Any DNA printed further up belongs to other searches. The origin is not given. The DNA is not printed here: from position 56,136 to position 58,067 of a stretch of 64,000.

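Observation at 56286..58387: Coupled ABC-type ATPase plus small Cys-rich PD-(D/E)xK-like protein: candidate uncharacterised two-gene defence module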

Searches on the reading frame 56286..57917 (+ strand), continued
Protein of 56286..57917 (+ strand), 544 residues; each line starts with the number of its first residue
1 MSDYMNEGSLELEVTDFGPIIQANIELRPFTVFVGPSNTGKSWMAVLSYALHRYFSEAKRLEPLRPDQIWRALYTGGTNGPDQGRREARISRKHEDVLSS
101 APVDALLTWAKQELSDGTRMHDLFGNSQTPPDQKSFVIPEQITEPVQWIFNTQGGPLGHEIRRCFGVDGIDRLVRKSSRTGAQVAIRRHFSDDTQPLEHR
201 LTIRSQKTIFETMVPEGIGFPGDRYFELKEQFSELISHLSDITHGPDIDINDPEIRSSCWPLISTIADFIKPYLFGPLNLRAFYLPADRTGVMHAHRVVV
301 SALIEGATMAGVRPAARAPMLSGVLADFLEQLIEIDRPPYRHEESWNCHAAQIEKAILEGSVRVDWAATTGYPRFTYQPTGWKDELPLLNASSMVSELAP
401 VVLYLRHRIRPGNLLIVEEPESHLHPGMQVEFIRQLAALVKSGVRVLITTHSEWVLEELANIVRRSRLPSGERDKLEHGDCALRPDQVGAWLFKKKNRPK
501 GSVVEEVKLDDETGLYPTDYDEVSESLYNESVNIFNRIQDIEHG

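Call 83: find_encoding_contigs(protein=P0072, flank=10000, max_places=2)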
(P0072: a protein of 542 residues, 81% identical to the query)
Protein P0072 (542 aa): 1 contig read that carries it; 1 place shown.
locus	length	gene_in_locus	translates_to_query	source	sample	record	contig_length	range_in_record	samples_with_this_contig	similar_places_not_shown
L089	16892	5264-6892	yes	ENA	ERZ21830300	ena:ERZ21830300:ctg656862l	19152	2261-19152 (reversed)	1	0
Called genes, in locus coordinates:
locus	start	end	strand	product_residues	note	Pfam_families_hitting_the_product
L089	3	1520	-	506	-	?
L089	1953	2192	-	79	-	PF04014:MazE_antitoxin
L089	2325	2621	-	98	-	PF13560:HTH_31 (weak), PF01381:HTH_3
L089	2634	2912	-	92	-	PF05015:HigB-like_toxin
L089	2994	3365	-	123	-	PF13166:AAA_13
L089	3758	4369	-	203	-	PF01936:NYN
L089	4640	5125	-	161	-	-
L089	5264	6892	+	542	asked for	PF13304:AAA_21, PF13175:AAA_15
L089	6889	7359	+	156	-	-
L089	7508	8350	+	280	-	PF00941:FAD_binding_5, PF03450:CO_deh_flav_C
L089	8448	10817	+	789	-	PF20256:MoCoBD_2, PF02738:MoCoBD_1, PF20256:MoCoBD_2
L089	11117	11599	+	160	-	PF00111:Fer2, PF13085:Fer2_3, PF01799:Fer2_2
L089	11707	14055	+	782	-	PF01315:Ald_Xan_dh_C, PF02738:MoCoBD_1, PF20256:MoCoBD_2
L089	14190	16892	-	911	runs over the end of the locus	PF07715:Plug, PF00593:TonB_dep_Rec_b-barrel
